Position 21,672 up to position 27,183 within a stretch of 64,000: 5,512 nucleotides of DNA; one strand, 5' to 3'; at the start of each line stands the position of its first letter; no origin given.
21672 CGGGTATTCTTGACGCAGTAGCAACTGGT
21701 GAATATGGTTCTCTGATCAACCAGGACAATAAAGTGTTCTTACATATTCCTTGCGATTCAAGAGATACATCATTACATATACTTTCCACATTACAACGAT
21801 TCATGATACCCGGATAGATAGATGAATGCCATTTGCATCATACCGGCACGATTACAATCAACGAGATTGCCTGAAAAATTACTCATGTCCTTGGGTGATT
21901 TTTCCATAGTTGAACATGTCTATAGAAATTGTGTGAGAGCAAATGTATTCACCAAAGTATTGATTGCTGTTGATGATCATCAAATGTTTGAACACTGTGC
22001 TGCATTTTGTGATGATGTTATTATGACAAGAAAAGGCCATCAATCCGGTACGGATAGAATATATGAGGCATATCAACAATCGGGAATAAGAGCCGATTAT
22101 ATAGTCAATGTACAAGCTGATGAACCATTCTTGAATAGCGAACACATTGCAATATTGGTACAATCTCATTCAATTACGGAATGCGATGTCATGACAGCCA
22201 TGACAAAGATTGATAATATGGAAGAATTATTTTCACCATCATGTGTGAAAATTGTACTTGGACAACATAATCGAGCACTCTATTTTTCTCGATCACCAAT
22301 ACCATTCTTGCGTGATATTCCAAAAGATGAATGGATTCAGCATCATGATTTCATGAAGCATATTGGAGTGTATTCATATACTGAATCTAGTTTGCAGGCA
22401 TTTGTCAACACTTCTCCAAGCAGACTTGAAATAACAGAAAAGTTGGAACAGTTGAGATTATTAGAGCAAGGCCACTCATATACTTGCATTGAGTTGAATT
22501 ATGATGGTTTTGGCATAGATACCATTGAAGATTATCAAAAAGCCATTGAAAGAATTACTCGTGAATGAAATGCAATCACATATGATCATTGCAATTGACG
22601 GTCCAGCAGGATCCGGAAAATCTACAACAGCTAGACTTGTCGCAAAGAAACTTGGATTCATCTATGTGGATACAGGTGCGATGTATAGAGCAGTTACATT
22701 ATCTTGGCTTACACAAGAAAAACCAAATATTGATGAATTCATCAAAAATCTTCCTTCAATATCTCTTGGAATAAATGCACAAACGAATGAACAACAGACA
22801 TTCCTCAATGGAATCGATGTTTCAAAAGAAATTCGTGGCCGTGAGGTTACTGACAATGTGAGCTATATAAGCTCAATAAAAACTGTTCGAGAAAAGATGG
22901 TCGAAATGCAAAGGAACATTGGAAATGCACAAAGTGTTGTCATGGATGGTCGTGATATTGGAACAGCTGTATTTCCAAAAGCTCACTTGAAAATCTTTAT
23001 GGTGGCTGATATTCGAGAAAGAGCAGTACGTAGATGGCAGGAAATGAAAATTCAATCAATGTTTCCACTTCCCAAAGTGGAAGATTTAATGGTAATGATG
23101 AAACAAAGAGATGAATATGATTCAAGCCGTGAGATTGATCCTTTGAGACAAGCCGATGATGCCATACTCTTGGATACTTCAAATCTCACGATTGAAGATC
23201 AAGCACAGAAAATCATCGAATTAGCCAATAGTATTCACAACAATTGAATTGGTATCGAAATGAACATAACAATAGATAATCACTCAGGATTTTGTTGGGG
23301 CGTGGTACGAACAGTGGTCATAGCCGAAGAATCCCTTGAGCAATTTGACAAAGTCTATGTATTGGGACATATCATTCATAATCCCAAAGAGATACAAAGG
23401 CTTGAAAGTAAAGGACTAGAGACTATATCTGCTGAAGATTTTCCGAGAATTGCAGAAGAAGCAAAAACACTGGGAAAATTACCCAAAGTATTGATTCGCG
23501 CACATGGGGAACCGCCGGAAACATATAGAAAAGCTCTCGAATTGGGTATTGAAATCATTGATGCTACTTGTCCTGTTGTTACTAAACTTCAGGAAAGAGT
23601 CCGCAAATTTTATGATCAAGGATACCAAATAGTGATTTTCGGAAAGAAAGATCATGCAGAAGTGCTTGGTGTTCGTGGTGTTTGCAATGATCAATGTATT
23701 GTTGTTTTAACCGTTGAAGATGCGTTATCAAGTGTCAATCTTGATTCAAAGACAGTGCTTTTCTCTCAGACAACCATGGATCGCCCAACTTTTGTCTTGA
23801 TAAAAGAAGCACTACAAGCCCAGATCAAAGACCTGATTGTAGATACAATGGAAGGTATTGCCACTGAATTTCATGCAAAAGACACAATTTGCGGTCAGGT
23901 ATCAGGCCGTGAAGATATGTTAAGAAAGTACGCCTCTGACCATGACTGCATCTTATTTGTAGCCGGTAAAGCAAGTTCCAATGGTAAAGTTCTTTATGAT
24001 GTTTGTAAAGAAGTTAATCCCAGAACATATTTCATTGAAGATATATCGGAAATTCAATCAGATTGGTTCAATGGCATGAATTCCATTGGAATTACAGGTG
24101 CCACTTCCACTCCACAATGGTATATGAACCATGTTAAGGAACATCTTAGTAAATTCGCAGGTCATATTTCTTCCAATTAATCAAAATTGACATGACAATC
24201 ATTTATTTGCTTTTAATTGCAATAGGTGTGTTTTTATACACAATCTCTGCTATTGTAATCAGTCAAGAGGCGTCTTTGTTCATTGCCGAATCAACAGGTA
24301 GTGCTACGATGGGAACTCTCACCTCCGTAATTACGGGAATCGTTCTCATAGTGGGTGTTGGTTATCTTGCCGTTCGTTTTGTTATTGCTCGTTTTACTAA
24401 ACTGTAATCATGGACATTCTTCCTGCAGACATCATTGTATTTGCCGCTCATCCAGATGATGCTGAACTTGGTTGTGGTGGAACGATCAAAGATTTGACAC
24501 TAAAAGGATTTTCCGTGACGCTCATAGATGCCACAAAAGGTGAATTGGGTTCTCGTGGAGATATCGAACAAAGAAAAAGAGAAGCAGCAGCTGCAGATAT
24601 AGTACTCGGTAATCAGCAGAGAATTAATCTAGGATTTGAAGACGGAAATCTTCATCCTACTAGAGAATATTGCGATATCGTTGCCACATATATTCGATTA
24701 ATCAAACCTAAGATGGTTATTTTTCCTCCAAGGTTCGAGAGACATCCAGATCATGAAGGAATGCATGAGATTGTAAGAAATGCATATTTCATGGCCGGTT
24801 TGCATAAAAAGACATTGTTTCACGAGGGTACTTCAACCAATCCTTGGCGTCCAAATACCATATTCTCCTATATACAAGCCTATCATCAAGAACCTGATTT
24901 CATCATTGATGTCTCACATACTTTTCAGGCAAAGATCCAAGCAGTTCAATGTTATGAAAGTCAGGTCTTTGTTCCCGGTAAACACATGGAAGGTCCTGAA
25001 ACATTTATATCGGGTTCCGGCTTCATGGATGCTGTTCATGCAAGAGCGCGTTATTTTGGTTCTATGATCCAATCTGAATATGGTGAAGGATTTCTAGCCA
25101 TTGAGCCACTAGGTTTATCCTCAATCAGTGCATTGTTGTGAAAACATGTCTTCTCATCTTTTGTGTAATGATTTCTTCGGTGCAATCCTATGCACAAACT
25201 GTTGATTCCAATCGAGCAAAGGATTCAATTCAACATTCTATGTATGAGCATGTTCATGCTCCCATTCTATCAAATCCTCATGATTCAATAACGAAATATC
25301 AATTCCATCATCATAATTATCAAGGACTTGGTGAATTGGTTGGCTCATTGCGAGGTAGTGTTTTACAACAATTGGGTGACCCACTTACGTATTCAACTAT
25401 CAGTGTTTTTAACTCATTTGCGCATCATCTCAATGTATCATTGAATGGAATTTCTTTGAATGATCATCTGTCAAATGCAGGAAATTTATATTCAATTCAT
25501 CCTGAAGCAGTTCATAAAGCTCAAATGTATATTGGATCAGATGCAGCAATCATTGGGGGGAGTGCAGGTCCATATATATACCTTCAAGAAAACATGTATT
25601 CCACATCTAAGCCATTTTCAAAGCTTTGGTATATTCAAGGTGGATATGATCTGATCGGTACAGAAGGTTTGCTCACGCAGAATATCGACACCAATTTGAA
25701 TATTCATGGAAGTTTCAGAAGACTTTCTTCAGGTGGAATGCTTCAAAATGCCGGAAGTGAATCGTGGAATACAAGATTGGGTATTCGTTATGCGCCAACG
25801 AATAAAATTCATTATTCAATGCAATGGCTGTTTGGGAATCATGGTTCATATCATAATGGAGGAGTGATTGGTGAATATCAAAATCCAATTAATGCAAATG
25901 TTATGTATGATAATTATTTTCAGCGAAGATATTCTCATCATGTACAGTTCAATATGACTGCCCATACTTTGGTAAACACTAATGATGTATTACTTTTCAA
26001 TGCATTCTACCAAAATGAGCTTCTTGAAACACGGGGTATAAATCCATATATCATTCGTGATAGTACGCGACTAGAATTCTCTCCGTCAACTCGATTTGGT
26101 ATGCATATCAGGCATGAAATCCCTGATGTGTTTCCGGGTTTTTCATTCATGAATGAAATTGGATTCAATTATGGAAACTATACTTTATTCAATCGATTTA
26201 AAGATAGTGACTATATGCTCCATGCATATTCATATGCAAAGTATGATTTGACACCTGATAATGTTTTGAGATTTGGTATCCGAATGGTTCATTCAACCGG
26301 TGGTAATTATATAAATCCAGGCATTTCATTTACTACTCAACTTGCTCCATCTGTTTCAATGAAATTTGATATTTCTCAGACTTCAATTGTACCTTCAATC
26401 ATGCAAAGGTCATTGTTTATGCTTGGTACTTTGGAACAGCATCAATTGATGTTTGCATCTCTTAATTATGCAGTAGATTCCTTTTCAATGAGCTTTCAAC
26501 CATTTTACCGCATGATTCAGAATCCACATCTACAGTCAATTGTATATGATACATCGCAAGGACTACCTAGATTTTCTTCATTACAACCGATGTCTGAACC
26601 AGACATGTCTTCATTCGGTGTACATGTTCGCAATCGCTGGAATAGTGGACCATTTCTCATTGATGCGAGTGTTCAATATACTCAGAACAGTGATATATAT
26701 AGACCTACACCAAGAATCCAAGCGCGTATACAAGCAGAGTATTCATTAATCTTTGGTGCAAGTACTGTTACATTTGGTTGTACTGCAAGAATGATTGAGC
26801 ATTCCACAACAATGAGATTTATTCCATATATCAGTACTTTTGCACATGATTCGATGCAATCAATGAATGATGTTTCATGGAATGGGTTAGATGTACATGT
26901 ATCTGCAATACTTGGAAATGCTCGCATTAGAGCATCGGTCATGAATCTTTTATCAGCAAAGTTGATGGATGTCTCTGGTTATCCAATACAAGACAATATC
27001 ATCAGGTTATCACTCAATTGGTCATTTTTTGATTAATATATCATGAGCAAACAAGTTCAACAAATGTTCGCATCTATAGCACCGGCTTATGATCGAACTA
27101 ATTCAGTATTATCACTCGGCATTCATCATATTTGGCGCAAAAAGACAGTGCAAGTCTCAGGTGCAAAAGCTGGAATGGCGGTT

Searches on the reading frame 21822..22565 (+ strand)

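Call 68: search_protein_families(library=pfam, proteins=[window:21822-22565:+], max_evalue=0.00001)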
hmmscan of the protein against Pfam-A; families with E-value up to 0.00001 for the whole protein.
window:21822-22565:+ (248 aa): 2 families
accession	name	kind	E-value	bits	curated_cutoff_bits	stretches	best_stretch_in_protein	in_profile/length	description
PF02348.25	CTP_transf_3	-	1.8e-48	165.6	22.6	1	4-217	1-214/217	Cytidylyltransferase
PF12804.13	NTP_transf_3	-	5e-08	33.7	27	1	18-129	15-124/160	MobA-like NTP transferase domain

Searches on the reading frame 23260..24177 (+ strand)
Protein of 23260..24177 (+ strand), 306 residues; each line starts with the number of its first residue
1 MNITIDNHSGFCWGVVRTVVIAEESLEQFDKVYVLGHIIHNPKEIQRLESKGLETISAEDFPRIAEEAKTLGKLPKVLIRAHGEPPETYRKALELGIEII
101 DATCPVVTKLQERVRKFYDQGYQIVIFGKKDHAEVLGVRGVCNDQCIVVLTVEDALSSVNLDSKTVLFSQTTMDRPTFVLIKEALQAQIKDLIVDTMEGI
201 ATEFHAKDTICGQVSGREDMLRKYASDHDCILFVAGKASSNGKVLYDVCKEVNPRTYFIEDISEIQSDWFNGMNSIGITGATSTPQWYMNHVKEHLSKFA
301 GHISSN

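Call 68: search_protein_families(library=pfam, proteins=[window:23260-24177:+], max_evalue=0.00001)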
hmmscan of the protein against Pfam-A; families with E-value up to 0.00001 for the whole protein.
window:23260-24177:+ (306 aa): 1 family
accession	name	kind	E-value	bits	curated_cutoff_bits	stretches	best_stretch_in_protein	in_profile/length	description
PF02401.23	LYTB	-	4.5e-84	282.3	24.5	1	3-296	1-266/267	LytB protein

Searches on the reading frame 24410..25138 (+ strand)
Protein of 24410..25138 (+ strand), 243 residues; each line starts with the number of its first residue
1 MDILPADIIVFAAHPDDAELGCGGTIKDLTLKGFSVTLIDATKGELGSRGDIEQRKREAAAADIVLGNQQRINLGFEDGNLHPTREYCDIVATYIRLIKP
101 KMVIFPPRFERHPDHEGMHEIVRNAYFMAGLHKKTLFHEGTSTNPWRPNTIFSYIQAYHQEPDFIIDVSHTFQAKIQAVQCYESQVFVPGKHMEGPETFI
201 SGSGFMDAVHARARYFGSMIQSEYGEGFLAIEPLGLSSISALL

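Call 68: search_protein_families(library=pfam, proteins=[window:24410-25138:+], max_evalue=0.00001)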
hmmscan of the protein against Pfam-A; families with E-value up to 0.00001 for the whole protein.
window:24410-25138:+ (243 aa): 1 family
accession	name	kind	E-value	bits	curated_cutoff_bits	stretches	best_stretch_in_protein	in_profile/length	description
PF02585.22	PIG-L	-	1e-24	87.9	28.2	1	9-126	1-129/129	GlcNAc-PI de-N-acetylase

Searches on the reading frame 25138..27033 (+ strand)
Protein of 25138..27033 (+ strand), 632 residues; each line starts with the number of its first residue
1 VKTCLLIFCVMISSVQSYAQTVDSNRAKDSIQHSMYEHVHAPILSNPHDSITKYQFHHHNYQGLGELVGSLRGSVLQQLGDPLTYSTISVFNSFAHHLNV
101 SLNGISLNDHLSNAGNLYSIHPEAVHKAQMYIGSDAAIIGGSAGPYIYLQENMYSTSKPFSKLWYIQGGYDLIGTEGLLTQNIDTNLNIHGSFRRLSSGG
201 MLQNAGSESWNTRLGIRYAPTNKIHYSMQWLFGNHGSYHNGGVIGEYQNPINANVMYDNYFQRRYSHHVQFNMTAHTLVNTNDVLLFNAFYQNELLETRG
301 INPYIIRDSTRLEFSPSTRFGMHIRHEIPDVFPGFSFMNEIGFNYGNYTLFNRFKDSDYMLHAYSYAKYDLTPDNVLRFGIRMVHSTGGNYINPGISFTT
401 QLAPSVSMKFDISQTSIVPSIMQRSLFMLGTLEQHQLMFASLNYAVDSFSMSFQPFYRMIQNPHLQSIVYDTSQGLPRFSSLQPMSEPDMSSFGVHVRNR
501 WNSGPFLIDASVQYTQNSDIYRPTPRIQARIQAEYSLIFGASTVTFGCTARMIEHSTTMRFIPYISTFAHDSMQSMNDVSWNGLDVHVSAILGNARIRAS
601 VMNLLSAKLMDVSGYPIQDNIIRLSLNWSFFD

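Call 68: search_protein_families(library=pfam, proteins=[window:25138-27033:+], max_evalue=0.00001)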
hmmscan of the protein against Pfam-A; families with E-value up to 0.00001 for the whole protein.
window:25138-27033:+ (632 aa): 1 family
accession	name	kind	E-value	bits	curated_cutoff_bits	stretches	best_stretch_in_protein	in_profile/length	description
PF14121.12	Porin_10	-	8e-10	38.5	27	1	153-632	84-597/597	Putative porin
